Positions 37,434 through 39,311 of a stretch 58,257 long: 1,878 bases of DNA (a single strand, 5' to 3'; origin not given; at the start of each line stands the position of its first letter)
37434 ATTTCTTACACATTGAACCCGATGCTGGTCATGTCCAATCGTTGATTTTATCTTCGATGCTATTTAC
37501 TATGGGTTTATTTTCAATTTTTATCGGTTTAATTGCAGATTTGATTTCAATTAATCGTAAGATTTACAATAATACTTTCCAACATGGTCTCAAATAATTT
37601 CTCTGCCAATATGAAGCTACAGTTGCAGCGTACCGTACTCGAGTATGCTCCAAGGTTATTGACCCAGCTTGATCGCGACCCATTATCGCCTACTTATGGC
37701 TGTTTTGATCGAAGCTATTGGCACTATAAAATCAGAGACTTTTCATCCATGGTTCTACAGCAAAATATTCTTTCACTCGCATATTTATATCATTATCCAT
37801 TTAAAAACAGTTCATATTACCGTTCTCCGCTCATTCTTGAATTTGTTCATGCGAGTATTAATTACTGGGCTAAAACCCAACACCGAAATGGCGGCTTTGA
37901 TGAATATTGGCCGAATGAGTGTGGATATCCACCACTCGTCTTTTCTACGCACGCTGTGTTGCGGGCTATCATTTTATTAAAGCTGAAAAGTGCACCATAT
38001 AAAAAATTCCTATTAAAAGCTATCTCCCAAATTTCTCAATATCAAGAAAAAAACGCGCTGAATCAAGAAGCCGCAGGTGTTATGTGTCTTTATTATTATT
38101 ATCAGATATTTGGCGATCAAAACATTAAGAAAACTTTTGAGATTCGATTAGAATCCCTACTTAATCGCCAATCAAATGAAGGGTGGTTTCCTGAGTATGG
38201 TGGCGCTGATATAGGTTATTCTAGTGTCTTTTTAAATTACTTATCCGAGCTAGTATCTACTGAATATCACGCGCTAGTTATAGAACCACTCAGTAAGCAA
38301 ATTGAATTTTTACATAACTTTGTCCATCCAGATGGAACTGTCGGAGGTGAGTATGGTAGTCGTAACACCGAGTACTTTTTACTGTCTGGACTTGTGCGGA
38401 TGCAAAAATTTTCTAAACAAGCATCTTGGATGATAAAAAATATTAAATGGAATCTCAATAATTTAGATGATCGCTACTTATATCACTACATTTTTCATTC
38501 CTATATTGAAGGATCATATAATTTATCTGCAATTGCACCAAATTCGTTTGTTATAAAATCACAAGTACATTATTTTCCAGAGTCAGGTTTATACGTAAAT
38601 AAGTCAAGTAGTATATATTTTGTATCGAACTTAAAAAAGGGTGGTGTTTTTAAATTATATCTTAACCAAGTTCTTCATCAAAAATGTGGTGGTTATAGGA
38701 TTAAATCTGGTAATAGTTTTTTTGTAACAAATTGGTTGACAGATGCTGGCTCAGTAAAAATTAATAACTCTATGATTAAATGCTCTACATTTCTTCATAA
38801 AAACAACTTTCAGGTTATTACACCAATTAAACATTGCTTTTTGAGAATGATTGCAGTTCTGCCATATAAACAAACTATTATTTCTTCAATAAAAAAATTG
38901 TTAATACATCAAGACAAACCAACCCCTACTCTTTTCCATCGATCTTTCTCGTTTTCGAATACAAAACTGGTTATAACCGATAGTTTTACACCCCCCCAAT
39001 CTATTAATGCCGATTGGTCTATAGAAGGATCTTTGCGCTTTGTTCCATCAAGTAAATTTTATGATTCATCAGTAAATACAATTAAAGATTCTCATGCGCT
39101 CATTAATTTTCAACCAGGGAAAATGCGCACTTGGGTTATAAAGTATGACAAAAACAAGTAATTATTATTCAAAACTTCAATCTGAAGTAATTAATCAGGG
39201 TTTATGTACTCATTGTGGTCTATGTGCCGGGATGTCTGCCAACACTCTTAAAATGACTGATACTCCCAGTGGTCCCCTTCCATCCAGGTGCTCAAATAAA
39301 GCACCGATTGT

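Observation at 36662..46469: Expanded three-component (GtrB/CsbB-like, GtrA-like, giant GT-C) extracytoplasmic glycosylation operon carrying an Fe-S flavoprotein, an orphan toroid-like enzyme and a cytidylyltransferase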

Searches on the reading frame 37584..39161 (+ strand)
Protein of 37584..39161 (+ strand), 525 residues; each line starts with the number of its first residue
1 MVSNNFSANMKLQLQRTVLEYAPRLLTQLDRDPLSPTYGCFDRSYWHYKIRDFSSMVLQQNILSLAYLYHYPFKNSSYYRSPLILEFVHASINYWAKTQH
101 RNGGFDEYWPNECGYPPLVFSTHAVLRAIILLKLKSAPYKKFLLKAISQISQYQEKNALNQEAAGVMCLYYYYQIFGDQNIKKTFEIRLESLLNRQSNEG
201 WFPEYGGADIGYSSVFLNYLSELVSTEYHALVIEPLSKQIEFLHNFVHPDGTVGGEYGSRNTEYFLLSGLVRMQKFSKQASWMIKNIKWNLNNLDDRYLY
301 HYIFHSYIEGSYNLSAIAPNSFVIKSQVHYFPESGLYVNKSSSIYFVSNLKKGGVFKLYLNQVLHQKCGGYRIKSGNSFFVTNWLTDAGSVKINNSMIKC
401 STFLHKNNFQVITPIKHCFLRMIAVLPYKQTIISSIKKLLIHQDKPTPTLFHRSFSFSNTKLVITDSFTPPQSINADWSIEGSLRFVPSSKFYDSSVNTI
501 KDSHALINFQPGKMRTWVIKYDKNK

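Call 4: search_protein_families(library=pfam, proteins=[window:37584-39161:+], max_evalue=0.01)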
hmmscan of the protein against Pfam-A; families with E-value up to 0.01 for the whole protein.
window:37584-39161:+ (525 aa): 1 family
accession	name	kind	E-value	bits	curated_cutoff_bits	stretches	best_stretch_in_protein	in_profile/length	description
PF09492.16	Pec_lyase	-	6.5e-05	22.8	22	1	87-144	63-124/292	Pectic acid lyase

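Call 10: search_protein_families(library=ncbifam, proteins=[window:37584-39161:+], max_evalue=0.1)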
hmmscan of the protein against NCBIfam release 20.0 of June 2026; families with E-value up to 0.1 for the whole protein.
window:37584-39161:+ (525 aa): 1 family
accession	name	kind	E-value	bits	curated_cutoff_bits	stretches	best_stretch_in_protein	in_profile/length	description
TIGR02474.1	pec_lyase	equivalog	0.0021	17.7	189.8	1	85-159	67-139/295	pectate lyase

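Call 13: search_solved_structures(query=window:37584-39161:+, max_evalue=10)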
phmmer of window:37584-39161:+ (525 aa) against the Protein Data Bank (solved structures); distinct sequences matched with E-value up to 10: 0.

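Call 14: find_homologous_proteins(query=window:37584-39161:+, max_evalue=0.001)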
Query window:37584-39161:+ (525 aa): 1530 proteins with E <= 0.001 among 7417 candidates; the best 120 are listed.
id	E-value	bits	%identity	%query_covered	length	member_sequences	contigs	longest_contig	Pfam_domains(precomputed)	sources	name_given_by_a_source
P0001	0.0e+0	1209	100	100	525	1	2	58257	-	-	-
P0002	3.7e-193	661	58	95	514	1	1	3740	-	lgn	-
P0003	9.6e-165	567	55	90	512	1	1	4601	PF09492.17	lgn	-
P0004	6.9e-144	499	48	93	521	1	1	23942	PF09492.17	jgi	-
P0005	1.6e-141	491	48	94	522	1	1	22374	-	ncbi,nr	ncbi:MAG: hypothetical protein GF381_02080 [Candidatus Pacebacteria bacterium]|nr:hypothetical prote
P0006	1.2e-135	471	47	93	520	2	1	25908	-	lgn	-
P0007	5.0e-133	463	47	93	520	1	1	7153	-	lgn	-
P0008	5.5e-133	463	47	92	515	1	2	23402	-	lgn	-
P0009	6.3e-131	456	45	91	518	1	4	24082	-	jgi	-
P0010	2.6e-129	450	46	91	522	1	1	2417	-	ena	-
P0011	5.6e-120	420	42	94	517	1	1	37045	-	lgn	-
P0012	4.5e-107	377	41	91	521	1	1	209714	PF25840.1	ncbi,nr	ncbi:hypothetical protein KY330_01935 [Candidatus Woesearchaeota archaeon]|nr:hypothetical protein [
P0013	9.0e-105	369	40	93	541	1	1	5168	PF25840.1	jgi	-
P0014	1.9e-102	362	40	91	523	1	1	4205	PF25840.1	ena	-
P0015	2.7e-102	361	40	91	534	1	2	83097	PF25840.1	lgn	-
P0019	1.3e-99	352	40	91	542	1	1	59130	PF25840.1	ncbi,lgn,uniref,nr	ncbi:hypothetical protein J2T61_001877 [Methanocalculus sp. AMF5]|uniref:hypothetical protein n=1 Ta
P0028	1.7e-95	339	39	92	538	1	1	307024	PF25840.1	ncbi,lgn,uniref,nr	ncbi:hypothetical protein [Geosporobacter ferrireducens]|uniref:hypothetical protein n=1 Tax=Geospor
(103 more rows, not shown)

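Call 15: find_encoding_contigs(protein=P0005, flank=10000, max_places=2)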
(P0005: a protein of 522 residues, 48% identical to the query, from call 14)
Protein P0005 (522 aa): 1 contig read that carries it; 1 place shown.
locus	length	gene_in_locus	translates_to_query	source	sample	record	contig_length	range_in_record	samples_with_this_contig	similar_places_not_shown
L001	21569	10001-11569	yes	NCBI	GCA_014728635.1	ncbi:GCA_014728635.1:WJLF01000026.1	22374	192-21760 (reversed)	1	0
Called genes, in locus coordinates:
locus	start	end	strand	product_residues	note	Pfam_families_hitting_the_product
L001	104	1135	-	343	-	PF01933:CofD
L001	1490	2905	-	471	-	-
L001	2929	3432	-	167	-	PF02075:RuvC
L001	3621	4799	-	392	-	PF13439:Glyco_transf_4 (weak), PF00534:Glycos_transf_1, PF13692:Glyco_trans_1_4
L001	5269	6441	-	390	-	PF13439:Glyco_transf_4, PF20706:GT4-conflict (weak), PF00534:Glycos_transf_1, PF13692:Glyco_trans_1_4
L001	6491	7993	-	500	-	PF13231:PMT_2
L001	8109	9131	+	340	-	PF04321:RmlD_sub_bind (weak), PF01073:3Beta_HSD (weak), PF01370:Epimerase, PF07993:NAD_binding_4 (weak), PF16363:GDP_Man_Dehyd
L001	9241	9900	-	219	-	-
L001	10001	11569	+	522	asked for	-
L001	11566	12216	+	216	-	PF00881:Nitroreductase, PF14512:TM1586_NiRdase (faint), PF00881:Nitroreductase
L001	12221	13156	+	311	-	PF00535:Glycos_transf_2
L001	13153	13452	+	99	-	PF07578:LAB_N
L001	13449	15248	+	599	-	-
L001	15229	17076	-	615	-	PF00535:Glycos_transf_2, PF13641:Glyco_tranf_2_3 (faint), PF00534:Glycos_transf_1, PF13692:Glyco_trans_1_4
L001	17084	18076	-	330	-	PF13489:Methyltransf_23, PF08241:Methyltransf_11 (weak), PF08242:Methyltransf_12 (weak), PF13649:Methyltransf_25 (weak)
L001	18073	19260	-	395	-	PF20706:GT4-conflict (weak), PF00534:Glycos_transf_1, PF13692:Glyco_trans_1_4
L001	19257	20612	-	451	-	PF00005:ABC_tran, PF13304:AAA_21 (faint), PF14524:Wzt_C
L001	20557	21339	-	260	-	PF01061:ABC2_membrane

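Call 16: find_encoding_contigs(protein=P0019, flank=10000, max_places=2)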
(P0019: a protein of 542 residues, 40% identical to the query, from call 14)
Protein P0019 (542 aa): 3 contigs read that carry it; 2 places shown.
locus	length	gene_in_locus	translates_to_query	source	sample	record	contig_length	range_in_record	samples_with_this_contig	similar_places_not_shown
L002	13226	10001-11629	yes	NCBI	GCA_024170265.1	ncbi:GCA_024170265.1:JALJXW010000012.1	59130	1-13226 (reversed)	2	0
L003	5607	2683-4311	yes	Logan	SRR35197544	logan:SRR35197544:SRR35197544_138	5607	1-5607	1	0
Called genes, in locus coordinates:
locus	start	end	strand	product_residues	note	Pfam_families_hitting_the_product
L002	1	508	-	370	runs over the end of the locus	PF00535:Glycos_transf_2, PF26629:GT2_TM_C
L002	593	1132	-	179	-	-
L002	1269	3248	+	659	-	PF02516:STT3, PF22627:AglB_core-like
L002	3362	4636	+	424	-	PF03721:UDPG_MGDP_dh_N, PF00984:UDPG_MGDP_dh, PF03720:UDPG_MGDP_dh_C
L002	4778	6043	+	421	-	PF03721:UDPG_MGDP_dh_N, PF00984:UDPG_MGDP_dh, PF03720:UDPG_MGDP_dh_C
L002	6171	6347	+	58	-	-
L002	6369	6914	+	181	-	-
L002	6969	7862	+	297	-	PF00483:NTP_transferase, PF12804:NTP_transf_3 (weak)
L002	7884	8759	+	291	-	PF00535:Glycos_transf_2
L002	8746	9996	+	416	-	PF00037:Fer4 (weak), PF12797:Fer4_2 (faint), PF12837:Fer4_6 (faint), PF12838:Fer4_7 (faint), PF13183:Fer4_8 (faint), PF13237:Fer4_10 (weak), PF04422:FrhB_FdhB_N, PF04432:FrhB_FdhB_C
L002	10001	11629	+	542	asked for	PF25840:Ulvan_lyase_N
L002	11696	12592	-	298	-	PF03706:LPG_synthase_TM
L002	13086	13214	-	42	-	-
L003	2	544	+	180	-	?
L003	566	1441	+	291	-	PF00535:Glycos_transf_2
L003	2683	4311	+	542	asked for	PF25840:Ulvan_lyase_N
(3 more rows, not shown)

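Call 17: find_encoding_contigs(protein=P0028, flank=10000, max_places=2)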
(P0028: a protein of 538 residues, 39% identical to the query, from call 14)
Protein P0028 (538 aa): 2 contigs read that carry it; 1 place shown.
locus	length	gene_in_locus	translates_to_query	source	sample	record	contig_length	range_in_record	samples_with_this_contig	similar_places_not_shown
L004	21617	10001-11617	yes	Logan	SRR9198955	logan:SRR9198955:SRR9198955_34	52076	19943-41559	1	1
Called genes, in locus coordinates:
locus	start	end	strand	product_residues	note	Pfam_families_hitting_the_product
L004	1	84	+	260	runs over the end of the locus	PF01061:ABC2_membrane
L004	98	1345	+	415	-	PF13476:AAA_23 (weak), PF13555:AAA_29 (weak), PF00005:ABC_tran, PF14524:Wzt_C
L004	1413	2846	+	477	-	-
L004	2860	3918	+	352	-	PF00534:Glycos_transf_1, PF13692:Glyco_trans_1_4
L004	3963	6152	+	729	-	PF00535:Glycos_transf_2, PF13506:Glyco_transf_21 (weak), PF13641:Glyco_tranf_2_3, PF13632:Glyco_trans_2_3, PF13439:Glyco_transf_4, PF20706:GT4-conflict, PF00534:Glycos_transf_1, PF13692:Glyco_trans_1_4, +5 more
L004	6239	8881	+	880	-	-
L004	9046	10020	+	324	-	PF00535:Glycos_transf_2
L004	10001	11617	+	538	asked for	PF25840:Ulvan_lyase_N (weak)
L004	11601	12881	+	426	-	PF00037:Fer4 (weak), PF13187:Fer4_9 (faint), PF13237:Fer4_10, PF12838:Fer4_7 (faint), PF13484:Fer4_16 (faint), PF04422:FrhB_FdhB_N, PF04432:FrhB_FdhB_C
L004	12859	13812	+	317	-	PF03706:LPG_synthase_TM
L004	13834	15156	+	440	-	PF01210:NAD_Gly3P_dh_N (faint), PF03721:UDPG_MGDP_dh_N, PF03807:F420_oxidored (faint), PF00984:UDPG_MGDP_dh, PF03720:UDPG_MGDP_dh_C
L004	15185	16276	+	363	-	PF13439:Glyco_transf_4, PF00534:Glycos_transf_1, PF20706:GT4-conflict, PF13692:Glyco_trans_1_4, PF13524:Glyco_trans_1_2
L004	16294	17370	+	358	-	PF13439:Glyco_transf_4, PF13477:Glyco_trans_4_2 (weak), PF13579:Glyco_trans_4_4 (faint), PF20706:GT4-conflict, PF00534:Glycos_transf_1, PF13692:Glyco_trans_1_4, PF13524:Glyco_trans_1_2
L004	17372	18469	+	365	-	PF13439:Glyco_transf_4, PF00534:Glycos_transf_1, PF13692:Glyco_trans_1_4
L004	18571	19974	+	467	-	PF13727:CoA_binding_3, PF02397:Bac_transf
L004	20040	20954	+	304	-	PF00483:NTP_transferase, PF12804:NTP_transf_3 (weak)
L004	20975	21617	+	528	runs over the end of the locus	-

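Call 27: search_protein_families(library=pfam, proteins=[L001:13449-15248:+, L004:6179-8881:+, P0019], max_evalue=10)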
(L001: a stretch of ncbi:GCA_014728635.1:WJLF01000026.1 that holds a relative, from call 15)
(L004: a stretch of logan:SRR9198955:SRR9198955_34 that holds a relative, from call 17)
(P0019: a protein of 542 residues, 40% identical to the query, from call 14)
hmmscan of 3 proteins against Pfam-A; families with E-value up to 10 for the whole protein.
L001:13449-15248:+ (599 aa): 2 families
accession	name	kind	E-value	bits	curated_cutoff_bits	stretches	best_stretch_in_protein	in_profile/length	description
PF21389.3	CASTOR1_ACT-like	-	0.076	13.5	27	1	156-205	23-70/82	Cytosolic arginine sensor for mTORC1 subunit 1/2, ACT-like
PF06738.18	ThrE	-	4.7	7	26.3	1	170-253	95-178/241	Putative threonine/serine exporter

L004:6179-8881:+ (900 aa): 0 families

P0019 (542 aa): 2 families
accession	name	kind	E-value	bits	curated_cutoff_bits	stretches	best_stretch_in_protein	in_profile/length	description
PF19805.5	DUF6288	-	0.0097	15.5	26.3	1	144-257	101-210/402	Family of unknown function (DUF6288)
PF09492.16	Pec_lyase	-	0.19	11.4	22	1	75-109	59-93/292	Pectic acid lyase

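Call 28: find_encoding_contigs(protein=P0004, flank=10000, max_places=2)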
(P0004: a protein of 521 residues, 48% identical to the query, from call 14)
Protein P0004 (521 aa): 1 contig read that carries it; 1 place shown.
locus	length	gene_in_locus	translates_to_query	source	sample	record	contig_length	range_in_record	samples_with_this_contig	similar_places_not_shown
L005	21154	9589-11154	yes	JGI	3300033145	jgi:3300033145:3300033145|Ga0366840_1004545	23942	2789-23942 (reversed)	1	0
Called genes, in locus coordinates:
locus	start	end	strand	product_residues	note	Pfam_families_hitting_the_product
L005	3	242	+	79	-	?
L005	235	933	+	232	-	PF00005:ABC_tran (weak)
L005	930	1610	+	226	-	PF13489:Methyltransf_23 (weak), PF02353:CMAS (weak), PF13847:Methyltransf_31, PF08241:Methyltransf_11, PF08242:Methyltransf_12, PF13649:Methyltransf_25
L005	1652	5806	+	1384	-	PF00535:Glycos_transf_2, PF13641:Glyco_tranf_2_3 (weak), PF00535:Glycos_transf_2, PF10111:Glyco_tranf_2_2, PF20706:GT4-conflict (weak), PF00534:Glycos_transf_1, PF13692:Glyco_trans_1_4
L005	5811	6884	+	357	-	PF13489:Methyltransf_23 (weak)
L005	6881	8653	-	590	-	PF19830:DUF6311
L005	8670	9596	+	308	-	PF00535:Glycos_transf_2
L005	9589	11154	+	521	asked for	PF09492:Pec_lyase (faint)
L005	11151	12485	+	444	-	PF04422:FrhB_FdhB_N, PF04432:FrhB_FdhB_C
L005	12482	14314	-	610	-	-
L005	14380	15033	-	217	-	PF02353:CMAS (weak), PF01728:FtsJ, PF13489:Methyltransf_23, PF13847:Methyltransf_31, PF08241:Methyltransf_11, PF08242:Methyltransf_12, PF13649:Methyltransf_25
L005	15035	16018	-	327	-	PF00535:Glycos_transf_2, PF10111:Glyco_tranf_2_2, PF13506:Glyco_transf_21, PF13641:Glyco_tranf_2_3, PF13632:Glyco_trans_2_3 (weak)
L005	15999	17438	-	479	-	PF02310:B12-binding, PF04055:Radical_SAM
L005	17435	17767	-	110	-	PF10066:DUF2304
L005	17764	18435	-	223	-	PF00535:Glycos_transf_2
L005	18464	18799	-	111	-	PF00483:NTP_transferase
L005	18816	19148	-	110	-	PF00483:NTP_transferase, PF12804:NTP_transf_3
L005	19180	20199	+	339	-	PF01073:3Beta_HSD, PF01370:Epimerase, PF02719:Polysacc_synt_2, PF04321:RmlD_sub_bind, PF07993:NAD_binding_4, PF16363:GDP_Man_Dehyd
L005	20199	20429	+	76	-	-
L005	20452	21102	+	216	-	PF00565:SNase, PF27542:ArfC (faint)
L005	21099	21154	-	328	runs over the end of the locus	PF01073:3Beta_HSD, PF01370:Epimerase, PF02719:Polysacc_synt_2, PF04321:RmlD_sub_bind, PF05368:NmrA (faint), PF13460:NAD_binding_10, PF16363:GDP_Man_Dehyd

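Call 33: search_solved_structures(query=A2, max_evalue=10, show_alignments=2)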
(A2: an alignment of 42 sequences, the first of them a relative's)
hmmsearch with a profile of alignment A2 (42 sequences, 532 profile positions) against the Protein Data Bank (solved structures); distinct sequences matched with E-value up to 10: 3.
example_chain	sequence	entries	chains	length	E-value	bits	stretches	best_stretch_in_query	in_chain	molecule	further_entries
2sqc_A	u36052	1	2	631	4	9.2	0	80-119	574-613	SQUALENE-HOPENE CYCLASE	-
1gsz_A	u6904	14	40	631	4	9.2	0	80-119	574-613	SQUALENE--HOPENE CYCLASE | SQUALENE-HOPENE CYCLASE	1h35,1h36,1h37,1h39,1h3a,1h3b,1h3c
3sqc_A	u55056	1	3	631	4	9.2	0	80-119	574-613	SQUALENE--HOPENE CYCLASE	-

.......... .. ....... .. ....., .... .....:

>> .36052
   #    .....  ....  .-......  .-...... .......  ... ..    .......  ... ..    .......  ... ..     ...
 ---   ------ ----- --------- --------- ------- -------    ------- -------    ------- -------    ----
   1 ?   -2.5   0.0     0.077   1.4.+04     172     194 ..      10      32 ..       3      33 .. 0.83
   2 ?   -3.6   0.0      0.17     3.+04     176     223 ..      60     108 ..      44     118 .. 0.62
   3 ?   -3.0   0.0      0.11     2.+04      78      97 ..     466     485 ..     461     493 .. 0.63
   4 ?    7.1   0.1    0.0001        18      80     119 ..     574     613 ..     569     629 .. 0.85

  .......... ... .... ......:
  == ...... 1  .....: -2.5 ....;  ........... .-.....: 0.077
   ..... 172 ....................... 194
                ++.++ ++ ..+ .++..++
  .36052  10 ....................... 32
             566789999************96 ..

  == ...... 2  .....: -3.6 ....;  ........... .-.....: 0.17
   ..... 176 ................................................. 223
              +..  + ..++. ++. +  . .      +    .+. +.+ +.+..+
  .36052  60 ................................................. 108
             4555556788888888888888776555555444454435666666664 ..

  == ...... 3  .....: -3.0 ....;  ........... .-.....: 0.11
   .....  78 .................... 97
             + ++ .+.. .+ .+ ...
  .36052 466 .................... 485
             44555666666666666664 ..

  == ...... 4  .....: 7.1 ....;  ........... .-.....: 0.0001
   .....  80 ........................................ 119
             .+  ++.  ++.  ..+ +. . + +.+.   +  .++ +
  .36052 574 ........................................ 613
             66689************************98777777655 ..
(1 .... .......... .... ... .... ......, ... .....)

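Call 37: find_encoding_contigs(protein=window:37584-39161:+, flank=10000, max_places=3)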
Protein window:37584-39161:+ (525 aa): 2 contigs read that carry it; 1 place shown.
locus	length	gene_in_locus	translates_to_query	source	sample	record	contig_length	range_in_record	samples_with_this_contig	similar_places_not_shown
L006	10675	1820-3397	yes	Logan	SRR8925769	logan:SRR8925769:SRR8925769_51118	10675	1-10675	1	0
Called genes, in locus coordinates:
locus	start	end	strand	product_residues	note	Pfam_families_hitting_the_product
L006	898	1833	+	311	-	PF00535:Glycos_transf_2, PF13641:Glyco_tranf_2_3 (weak)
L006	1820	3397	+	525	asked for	-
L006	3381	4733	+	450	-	PF04422:FrhB_FdhB_N, PF04432:FrhB_FdhB_C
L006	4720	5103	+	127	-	PF04138:GtrA_DPMS_TM (faint)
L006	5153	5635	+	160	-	PF01467:CTP_transf_like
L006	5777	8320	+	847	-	PF19830:DUF6311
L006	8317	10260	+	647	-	-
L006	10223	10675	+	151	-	?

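Call 45: predict_structure(alignment_id=A2)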
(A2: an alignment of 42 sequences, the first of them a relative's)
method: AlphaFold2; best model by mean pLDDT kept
length: 525 residues; sequences in the alignment: 42
mean_pLDDT: 92.0   pTM: 0.92
mean pLDDT of the five models: 92.0, 91.4, 91.0, 90.6, 90.4
residues with pLDDT >= 90: 396; 70-90: 110; 50-70: 19; < 50: 0
segments of 3 or more residues with pLDDT < 50: none
pLDDT, mean of each block of 10 residues (from residue 1): 77 97 97 98 91 93 98 97 99 98 91 93 98 98 98 93 98 98 98 97 91 96 97 98 97 93 95 96 95 90 95 86 79 96 94 96 94 92 93 94 90 83 81 79 85 95 93 88 61 85 87 91 77
secondary structure, 60 per line:
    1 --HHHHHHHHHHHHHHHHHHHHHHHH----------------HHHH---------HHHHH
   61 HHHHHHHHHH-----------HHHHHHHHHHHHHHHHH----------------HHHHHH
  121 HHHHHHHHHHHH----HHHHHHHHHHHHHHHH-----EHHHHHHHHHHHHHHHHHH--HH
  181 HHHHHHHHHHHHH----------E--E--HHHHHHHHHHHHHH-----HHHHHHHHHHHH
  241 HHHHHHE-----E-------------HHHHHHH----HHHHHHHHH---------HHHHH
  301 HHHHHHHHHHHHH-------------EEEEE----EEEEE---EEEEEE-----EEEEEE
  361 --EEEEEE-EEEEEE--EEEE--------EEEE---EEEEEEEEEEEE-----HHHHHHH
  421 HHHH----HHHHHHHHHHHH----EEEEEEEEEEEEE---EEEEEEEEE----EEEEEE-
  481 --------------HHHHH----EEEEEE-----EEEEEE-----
elements in order: H3-26 H43-46 H56-70 H82-98 H115-132 H137-152 H159-176 H179-193 H210-223 H229-246 H267-273 H278-286 H296-313 E327-331 E336-340 E344-349 E355-360 E363-368 E370-375 E378-381 E390-393 E397-408 H414-424 H429-440 E445-457 E461-469 E474-479 H495-499 E504-509 E515-520
